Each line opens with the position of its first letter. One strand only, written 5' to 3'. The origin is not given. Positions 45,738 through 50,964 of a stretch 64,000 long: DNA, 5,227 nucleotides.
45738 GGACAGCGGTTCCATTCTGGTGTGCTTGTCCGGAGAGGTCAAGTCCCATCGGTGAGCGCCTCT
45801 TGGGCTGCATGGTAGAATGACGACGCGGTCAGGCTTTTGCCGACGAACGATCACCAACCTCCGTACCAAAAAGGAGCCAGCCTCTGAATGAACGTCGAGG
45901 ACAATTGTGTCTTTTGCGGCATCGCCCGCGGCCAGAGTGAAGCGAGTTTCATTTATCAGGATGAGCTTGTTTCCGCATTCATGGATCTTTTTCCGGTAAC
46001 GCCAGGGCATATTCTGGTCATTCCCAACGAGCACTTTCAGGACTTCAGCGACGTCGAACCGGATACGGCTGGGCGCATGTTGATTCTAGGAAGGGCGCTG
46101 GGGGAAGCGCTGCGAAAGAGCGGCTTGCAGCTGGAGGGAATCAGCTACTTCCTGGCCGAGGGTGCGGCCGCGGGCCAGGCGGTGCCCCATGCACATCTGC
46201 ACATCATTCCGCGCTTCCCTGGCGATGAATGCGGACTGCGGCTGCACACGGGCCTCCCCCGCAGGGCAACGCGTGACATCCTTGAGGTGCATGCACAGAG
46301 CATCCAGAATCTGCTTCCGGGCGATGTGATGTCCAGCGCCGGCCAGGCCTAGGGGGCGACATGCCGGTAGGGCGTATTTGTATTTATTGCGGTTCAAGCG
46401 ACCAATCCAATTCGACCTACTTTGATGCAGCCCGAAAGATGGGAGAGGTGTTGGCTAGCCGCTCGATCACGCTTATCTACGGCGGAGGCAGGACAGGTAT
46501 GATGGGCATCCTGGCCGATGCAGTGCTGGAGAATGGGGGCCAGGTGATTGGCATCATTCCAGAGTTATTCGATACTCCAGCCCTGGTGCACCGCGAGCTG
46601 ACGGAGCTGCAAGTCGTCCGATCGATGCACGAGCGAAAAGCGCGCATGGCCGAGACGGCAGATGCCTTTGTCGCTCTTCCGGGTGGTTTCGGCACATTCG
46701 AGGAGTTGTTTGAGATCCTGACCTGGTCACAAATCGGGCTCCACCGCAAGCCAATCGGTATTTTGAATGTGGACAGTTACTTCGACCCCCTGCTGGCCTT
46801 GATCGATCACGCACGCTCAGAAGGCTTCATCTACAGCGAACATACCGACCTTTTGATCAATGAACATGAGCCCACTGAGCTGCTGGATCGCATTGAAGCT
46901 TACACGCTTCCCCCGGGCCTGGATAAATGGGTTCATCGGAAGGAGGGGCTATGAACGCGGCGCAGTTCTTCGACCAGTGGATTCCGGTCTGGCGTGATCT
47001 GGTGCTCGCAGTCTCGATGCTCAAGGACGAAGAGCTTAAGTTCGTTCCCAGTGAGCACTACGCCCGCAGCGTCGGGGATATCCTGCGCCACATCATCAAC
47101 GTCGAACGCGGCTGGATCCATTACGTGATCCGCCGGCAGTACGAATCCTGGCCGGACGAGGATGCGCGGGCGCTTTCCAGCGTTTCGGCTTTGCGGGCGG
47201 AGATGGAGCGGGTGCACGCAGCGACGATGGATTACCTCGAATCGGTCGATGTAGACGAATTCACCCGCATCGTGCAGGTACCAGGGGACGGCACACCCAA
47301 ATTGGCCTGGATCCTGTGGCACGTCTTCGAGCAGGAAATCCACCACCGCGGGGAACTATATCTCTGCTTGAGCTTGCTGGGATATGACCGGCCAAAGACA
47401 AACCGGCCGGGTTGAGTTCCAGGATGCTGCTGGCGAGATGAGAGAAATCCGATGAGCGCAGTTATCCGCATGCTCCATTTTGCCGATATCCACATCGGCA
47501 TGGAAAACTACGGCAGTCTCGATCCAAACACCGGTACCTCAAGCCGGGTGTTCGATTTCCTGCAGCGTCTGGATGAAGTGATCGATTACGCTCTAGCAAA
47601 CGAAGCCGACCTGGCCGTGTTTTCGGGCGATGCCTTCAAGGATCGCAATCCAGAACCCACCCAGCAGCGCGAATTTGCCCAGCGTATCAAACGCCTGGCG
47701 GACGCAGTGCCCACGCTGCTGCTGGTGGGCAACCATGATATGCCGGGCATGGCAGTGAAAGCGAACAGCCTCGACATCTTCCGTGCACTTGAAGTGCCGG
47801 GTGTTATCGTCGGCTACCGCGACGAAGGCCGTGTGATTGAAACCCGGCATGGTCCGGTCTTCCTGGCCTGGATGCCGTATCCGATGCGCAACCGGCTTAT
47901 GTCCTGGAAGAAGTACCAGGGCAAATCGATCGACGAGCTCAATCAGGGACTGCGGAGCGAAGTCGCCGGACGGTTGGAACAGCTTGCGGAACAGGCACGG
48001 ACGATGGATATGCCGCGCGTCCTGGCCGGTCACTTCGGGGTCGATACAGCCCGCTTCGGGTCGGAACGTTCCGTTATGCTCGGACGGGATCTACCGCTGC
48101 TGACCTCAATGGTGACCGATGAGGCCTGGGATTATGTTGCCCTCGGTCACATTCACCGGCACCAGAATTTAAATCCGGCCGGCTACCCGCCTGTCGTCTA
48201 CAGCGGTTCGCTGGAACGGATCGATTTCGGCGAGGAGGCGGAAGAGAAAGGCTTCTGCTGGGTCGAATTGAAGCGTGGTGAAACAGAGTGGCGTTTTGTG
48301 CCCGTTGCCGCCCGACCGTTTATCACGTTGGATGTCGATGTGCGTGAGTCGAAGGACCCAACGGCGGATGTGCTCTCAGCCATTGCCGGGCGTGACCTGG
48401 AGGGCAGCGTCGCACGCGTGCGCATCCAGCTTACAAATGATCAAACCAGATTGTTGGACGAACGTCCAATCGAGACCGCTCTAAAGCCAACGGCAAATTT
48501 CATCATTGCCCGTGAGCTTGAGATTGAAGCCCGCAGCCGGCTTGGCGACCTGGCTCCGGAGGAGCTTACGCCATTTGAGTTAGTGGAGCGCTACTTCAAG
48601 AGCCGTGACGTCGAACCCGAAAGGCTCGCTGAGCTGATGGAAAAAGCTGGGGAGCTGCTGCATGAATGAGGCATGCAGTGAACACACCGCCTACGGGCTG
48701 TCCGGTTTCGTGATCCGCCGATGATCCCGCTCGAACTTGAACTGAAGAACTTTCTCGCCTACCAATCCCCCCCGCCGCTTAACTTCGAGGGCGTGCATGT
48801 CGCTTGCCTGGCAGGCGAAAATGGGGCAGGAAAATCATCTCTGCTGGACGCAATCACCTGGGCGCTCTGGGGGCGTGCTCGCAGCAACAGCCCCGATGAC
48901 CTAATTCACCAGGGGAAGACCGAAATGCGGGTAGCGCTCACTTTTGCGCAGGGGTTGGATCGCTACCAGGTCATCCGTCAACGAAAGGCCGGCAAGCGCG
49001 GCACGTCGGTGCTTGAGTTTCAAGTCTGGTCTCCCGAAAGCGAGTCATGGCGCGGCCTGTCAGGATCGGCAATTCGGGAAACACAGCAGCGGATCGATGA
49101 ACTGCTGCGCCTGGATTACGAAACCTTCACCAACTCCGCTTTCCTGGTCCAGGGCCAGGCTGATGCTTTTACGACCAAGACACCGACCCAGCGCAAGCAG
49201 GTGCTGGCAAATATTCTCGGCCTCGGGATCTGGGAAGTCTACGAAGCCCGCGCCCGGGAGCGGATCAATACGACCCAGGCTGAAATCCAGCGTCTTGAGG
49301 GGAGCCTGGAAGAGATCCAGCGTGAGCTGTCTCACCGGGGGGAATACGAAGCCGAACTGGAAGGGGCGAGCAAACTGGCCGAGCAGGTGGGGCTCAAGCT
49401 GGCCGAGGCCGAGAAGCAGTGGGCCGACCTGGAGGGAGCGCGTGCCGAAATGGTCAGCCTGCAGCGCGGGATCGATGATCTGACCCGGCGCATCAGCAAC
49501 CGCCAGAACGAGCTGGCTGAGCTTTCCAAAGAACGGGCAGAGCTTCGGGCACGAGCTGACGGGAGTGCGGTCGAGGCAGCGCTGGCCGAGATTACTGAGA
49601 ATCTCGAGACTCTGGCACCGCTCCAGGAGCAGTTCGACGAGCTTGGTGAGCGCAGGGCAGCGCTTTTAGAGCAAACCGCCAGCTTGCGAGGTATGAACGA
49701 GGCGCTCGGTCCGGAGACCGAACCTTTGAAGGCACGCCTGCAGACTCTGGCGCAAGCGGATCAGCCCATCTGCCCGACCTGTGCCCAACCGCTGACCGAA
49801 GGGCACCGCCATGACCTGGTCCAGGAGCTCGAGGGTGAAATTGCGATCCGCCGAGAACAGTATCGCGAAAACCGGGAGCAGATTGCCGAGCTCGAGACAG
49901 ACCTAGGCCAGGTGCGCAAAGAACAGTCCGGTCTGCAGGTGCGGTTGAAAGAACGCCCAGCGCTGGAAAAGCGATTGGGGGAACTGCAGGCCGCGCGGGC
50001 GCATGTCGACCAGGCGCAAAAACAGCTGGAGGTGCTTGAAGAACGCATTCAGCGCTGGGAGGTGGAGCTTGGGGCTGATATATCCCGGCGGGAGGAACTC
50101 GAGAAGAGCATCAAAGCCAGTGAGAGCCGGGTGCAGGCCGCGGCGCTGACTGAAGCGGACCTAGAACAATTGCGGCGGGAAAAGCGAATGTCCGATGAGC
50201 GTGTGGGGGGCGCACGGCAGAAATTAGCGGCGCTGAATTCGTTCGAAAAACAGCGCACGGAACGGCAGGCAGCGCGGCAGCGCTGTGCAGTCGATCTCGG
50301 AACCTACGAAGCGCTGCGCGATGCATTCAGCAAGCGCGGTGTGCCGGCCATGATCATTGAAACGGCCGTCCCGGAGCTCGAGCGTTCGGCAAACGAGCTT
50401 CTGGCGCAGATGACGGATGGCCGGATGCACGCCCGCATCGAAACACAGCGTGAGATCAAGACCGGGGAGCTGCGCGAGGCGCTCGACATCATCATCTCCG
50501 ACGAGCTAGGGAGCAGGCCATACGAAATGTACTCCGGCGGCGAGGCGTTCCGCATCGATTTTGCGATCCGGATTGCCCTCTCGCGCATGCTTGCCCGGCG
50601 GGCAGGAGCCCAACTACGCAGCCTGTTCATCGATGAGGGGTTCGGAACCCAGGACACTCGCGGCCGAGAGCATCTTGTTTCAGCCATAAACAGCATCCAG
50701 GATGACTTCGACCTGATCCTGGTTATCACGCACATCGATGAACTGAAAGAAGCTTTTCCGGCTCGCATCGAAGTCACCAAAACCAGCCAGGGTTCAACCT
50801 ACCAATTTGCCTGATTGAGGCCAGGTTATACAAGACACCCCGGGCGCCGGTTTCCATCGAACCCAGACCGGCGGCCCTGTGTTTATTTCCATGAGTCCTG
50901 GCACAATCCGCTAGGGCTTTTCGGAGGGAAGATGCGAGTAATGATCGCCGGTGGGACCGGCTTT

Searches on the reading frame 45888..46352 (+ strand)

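Call 39: search_protein_families(library=pfam, max_evalue=0.001, proteins=[window:45888-46352:+])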
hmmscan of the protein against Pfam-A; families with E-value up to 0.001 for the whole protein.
window:45888-46352:+ (154 aa): 2 families
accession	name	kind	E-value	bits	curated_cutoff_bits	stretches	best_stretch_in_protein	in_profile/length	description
PF01230.28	HIT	-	1e-24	87.4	21.5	1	15-111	2-97/98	HIT domain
PF11969.13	DcpS_C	-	3.5e-12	47.2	24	1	6-113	1-107/114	Scavenger mRNA decapping enzyme C-term binding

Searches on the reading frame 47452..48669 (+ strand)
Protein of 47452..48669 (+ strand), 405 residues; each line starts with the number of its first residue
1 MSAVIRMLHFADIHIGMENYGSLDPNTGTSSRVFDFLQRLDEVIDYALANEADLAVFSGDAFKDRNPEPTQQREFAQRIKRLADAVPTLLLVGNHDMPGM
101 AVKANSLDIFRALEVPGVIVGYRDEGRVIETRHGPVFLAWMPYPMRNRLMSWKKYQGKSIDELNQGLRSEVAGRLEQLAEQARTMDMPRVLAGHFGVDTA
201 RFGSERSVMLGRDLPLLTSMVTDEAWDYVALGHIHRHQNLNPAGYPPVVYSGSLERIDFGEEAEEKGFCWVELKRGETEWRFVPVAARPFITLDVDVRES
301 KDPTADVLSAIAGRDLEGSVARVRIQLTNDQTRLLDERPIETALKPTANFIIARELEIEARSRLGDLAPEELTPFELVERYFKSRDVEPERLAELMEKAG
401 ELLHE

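Call 80: search_protein_families(library=pfam, max_evalue=0.00001, proteins=[window:47452-48669:+])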
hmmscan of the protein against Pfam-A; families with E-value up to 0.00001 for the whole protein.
window:47452-48669:+ (405 aa): 1 family
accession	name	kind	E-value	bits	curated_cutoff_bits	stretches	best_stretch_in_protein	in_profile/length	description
PF00149.33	Metallophos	-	2.6e-12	48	21.5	1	6-236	2-190/191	Calcineurin-like phosphoesterase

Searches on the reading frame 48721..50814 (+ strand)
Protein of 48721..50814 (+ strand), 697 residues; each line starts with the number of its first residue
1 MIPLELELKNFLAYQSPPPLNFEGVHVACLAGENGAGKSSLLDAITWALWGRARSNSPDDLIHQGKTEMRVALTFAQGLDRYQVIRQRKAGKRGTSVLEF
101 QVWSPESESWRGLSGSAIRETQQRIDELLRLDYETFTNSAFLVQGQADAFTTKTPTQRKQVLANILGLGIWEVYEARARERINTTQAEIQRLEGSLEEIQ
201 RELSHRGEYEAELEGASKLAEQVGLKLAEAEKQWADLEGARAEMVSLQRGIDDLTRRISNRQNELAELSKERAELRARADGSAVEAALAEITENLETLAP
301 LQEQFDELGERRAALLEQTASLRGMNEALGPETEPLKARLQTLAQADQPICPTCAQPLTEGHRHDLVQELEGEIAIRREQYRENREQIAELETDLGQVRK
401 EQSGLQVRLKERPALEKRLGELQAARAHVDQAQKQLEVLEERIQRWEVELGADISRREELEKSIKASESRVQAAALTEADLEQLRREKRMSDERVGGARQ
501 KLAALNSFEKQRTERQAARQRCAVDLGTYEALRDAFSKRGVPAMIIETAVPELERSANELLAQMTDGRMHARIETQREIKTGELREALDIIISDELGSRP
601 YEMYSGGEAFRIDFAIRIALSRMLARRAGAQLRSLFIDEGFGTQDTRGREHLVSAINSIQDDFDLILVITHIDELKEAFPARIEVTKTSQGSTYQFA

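Call 80: search_protein_families(library=pfam, max_evalue=0.00001, proteins=[window:48721-50814:+])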
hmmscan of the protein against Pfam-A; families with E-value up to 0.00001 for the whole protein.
window:48721-50814:+ (697 aa): 5 families
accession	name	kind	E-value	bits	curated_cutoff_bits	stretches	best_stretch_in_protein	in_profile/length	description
PF13476.12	AAA_23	-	3.2e-20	74.1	27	1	5-212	1-155/201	AAA domain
PF02463.25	SMC_N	-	3.8e-10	40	40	1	5-691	4-217/220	RecF/RecN/SMC N terminal domain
PF13514.12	AAA_27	-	2.5e-08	34.2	22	1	20-91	19-91/206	AAA domain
PF04423.19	Rad50_zn_hook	-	8e-07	29.2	24.3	1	332-374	4-45/52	Rad50 zinc hook motif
PF13558.12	SbcC_Walker_B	-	1.9e-06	28.4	27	1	598-656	27-88/90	SbcC/RAD50-like, Walker B motif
